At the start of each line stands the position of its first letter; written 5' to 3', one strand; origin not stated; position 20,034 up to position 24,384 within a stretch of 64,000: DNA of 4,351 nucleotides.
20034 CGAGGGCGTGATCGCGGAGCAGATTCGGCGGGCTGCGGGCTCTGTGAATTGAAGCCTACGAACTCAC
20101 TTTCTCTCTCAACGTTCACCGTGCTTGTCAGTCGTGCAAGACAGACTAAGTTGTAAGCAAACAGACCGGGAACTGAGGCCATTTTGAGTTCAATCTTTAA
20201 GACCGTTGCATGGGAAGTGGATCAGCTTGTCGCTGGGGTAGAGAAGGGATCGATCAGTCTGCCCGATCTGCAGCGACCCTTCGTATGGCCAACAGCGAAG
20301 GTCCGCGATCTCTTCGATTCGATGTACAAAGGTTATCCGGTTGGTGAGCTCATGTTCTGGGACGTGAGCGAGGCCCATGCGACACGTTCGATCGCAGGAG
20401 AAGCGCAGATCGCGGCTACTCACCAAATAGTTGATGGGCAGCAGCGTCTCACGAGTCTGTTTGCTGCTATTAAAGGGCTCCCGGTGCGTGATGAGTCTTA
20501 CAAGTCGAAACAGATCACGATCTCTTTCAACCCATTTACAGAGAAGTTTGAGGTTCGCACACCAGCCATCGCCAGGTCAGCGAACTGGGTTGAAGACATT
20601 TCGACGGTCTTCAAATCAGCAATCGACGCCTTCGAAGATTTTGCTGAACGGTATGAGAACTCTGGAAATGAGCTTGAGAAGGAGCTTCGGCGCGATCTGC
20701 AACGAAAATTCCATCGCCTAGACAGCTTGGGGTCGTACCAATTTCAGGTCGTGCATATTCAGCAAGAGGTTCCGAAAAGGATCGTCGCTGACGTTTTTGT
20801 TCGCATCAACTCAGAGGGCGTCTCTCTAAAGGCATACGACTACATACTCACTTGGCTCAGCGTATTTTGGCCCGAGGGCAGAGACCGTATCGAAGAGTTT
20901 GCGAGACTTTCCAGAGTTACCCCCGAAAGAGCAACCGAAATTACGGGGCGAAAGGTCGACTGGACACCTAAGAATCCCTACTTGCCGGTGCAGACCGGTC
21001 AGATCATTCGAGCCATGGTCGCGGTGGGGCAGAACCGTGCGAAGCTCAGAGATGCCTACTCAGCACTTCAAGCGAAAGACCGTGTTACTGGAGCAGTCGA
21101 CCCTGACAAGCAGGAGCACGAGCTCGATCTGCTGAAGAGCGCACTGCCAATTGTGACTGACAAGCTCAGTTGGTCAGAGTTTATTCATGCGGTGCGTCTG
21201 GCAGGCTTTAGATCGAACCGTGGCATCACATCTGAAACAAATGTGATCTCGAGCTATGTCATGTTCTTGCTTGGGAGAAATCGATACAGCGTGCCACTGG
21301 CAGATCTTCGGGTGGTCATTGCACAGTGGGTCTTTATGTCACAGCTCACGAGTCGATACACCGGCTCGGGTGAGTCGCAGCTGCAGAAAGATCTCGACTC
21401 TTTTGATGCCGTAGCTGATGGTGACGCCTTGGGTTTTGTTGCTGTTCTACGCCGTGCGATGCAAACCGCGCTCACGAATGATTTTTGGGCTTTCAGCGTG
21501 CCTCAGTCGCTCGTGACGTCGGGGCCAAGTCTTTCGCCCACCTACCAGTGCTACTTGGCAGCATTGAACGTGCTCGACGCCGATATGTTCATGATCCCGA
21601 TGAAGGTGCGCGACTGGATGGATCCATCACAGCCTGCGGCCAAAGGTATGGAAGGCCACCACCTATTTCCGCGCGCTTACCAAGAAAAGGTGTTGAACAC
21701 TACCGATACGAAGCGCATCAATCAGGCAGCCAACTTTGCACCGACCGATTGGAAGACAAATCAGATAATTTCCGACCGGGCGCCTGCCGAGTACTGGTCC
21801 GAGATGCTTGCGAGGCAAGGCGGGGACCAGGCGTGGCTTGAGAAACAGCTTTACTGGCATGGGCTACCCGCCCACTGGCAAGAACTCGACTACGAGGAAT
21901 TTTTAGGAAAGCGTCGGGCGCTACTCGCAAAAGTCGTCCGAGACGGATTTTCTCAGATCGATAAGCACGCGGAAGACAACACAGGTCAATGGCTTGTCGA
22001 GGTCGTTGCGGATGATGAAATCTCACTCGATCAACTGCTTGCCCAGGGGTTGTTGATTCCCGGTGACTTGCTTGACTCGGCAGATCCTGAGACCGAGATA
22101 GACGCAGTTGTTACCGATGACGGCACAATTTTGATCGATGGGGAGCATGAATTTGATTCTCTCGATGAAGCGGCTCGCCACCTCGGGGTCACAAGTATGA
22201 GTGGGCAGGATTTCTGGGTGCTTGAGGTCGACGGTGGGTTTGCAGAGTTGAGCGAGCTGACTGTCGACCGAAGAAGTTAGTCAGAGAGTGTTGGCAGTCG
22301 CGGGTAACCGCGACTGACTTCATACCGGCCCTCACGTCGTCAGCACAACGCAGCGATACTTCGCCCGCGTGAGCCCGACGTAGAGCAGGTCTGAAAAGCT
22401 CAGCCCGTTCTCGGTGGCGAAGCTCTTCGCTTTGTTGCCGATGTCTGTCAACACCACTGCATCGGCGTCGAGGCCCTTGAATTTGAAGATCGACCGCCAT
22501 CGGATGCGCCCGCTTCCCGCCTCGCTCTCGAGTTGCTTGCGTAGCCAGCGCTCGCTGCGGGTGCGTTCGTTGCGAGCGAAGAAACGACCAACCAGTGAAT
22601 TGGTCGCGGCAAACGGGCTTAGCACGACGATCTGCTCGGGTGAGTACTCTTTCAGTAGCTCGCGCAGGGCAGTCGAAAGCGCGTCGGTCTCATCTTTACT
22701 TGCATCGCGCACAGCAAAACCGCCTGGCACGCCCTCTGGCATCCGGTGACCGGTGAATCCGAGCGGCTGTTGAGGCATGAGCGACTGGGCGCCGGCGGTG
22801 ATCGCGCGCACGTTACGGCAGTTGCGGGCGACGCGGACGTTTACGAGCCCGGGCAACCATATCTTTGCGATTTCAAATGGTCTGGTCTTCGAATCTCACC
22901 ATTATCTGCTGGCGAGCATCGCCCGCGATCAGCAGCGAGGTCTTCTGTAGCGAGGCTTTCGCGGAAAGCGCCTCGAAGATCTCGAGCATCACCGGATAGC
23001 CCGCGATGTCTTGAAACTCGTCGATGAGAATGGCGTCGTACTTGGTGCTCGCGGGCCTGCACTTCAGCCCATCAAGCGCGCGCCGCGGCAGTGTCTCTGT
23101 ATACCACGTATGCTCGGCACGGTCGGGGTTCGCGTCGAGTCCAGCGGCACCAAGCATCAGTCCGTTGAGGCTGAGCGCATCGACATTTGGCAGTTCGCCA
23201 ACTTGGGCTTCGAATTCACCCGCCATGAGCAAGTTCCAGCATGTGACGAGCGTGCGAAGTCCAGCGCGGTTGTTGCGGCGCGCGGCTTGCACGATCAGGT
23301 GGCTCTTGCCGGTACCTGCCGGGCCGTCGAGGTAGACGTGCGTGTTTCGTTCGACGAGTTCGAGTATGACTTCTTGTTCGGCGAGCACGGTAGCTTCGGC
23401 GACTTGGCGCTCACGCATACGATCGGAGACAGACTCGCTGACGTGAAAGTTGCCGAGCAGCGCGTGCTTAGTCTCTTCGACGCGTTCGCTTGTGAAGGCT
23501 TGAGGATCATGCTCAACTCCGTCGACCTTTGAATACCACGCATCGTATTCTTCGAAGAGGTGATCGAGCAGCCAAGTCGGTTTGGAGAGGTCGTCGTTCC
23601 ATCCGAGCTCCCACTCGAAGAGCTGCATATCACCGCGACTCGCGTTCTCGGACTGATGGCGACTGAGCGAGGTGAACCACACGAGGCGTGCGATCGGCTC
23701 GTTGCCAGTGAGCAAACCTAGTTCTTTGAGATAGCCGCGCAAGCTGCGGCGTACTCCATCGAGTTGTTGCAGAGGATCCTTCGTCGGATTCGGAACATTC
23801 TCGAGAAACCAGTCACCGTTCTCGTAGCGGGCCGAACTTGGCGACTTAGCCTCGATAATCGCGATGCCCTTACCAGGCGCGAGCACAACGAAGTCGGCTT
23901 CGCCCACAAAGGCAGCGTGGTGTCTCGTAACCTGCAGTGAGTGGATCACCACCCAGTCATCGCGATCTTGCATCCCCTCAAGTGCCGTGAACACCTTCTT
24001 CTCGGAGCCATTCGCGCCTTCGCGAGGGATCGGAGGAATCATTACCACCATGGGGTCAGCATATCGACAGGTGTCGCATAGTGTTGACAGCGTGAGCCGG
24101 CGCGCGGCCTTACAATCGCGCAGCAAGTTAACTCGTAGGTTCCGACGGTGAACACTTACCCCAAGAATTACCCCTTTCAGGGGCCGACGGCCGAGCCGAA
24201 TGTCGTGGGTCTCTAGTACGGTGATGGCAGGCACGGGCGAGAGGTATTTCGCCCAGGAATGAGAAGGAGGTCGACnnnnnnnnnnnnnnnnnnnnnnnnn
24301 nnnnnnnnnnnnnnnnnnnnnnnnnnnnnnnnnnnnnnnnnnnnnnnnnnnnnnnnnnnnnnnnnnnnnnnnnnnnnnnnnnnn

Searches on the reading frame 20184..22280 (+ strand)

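Call 13: search_protein_families(library=padloc, proteins=[window:20184-22280:+], max_evalue=0.001)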
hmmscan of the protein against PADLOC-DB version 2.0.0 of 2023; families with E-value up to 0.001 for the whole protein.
window:20184-22280:+ (698 aa): 11 families
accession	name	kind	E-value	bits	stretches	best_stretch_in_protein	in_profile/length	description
PDLC04151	HEC-05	-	1.9e-28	97.6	3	10-66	26-82/600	-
PDLC04709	PDC-M55C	-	5.6e-23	79.4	1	12-219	17-232/554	-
PDLC04150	HEC-05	-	1.2e-15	55.4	1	15-99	13-115/583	-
PDLC04153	HEC-05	-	7.5e-14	48.8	1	19-63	16-60/621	-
PDLC03877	NsnA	-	2.4e-12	44.8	1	7-217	48-192/385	-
PDLC04152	HEC-05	-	2.2e-10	37.7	1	23-69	19-69/566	-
PDLC04921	PDC-S14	-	3.1e-09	34.5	1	611-692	186-267/280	-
PDLC04157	HEC-06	-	9.9e-06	22.4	1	5-106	4-102/558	-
PDLC02792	SspE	-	9.9e-05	18.9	0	2-94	3-105/771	SspE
PDLC02690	Orf5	-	0.00036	17.5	1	25-124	11-108/531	Orf5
PDLC02695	Orf5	-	0.00065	16.2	0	21-97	17-96/601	Orf5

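Call 69: search_protein_families(library=pfam, proteins=[window:20184-22280:+], max_evalue=0.001)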
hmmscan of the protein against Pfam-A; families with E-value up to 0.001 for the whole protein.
window:20184-22280:+ (698 aa): 2 families
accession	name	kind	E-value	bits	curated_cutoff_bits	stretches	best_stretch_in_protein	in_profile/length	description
PF03235.19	GmrSD_N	-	4.8e-30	105.6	33.2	1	14-225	3-198/199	GmrSD restriction endonuclease, N-terminal domain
PF18755.6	RAMA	-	1e-05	25.8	35.2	1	611-680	17-88/107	Restriction Enzyme Adenine Methylase Associated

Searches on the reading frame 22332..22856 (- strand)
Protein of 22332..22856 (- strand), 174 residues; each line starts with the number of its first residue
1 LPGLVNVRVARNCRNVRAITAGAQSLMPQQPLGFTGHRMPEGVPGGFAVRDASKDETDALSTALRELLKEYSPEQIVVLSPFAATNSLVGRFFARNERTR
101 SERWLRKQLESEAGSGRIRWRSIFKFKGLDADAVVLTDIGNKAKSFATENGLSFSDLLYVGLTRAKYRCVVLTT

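Call 13: search_protein_families(library=padloc, proteins=[window:22332-22856:-], max_evalue=0.001)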
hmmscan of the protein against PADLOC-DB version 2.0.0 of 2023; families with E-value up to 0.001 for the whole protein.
window:22332-22856:- (174 aa): 3 families
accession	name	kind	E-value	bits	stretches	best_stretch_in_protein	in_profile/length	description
PDLC00120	GajB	-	0.00011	19.6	1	112-172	368-430/458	UrvD helicase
PDLC00103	GajB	-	0.00014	19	1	57-171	455-574/612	UrvD helicase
PDLC03813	RTasNERD-Hel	-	0.0003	18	1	71-171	417-509/519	DRT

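Call 69: search_protein_families(library=pfam, proteins=[window:22332-22856:-], max_evalue=0.001)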
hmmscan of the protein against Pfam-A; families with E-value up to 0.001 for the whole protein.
window:22332-22856:- (174 aa): 2 families
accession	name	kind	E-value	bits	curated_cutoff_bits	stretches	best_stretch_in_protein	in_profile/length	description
PF13538.12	UvrD_C_2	-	2.3e-06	27.8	27.4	1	122-171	6-51/52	UvrD-like helicase C-terminal domain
PF13087.12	AAA_12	-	2.8e-06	27.5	27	1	54-172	89-191/195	AAA domain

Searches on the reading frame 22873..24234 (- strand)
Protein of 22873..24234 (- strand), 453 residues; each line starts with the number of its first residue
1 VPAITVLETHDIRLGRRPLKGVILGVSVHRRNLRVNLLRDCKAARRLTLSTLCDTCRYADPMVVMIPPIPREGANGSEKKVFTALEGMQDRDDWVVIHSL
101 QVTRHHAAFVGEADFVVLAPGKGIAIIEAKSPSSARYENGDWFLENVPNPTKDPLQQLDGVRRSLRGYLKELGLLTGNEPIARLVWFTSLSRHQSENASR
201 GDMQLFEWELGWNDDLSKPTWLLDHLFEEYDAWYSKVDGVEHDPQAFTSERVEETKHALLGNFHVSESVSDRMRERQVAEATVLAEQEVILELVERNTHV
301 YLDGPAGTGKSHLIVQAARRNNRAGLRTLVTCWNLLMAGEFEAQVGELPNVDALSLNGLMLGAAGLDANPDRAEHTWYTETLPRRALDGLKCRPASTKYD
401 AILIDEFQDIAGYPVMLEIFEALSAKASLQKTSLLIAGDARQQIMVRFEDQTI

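Call 13: search_protein_families(library=padloc, proteins=[window:22873-24234:-], max_evalue=0.001)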
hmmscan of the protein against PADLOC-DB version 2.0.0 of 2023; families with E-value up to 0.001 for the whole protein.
window:22873-24234:- (453 aa): 10 families
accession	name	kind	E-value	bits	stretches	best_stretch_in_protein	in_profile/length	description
PDLC03813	RTasNERD-Hel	-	8.7e-15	52.8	1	62-333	1-260/519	DRT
PDLC01087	C3a187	-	9.3e-07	26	0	77-339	18-252/559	NERD+UvrD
PDLC00148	GajB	-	3.4e-06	24.3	1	397-445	148-190/369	UrvD helicase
PDLC00140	GajB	-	3.2e-05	21.3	1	398-444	142-182/365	UrvD helicase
PDLC00130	GajB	-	6.4e-05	19.4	1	394-445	201-247/589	UrvD helicase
PDLC02164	Avs2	-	0.00027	16.8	1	294-330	341-377/1504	-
PDLC02350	AbiO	-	0.00036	17.4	0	395-444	254-298/468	AbiO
PDLC03802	RTasHel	-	0.0009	16.2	0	397-445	191-233/675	DRT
PDLC00122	GajB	-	0.00094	16.2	0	397-444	161-203/502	UrvD helicase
PDLC00109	GajB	-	0.00095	15.7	0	396-446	173-218/647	UrvD helicase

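Call 69: search_protein_families(library=pfam, proteins=[window:22873-24234:-], max_evalue=0.001)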
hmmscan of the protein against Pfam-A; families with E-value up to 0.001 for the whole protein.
window:22873-24234:- (453 aa): 4 families
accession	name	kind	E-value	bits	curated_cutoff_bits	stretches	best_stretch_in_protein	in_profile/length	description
PF08378.17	NERD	-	2.6e-10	41.2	22.1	1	77-187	5-110/111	Nuclease-related domain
PF13245.12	AAA_19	-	1e-05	26.1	25.1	1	294-446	8-132/134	AAA domain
PF00580.27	UvrD-helicase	-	4.9e-05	23.6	23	0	396-444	210-252/271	UvrD/REP helicase N-terminal domain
PF13401.12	AAA_22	-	0.00063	20.5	27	0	297-438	5-122/130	AAA domain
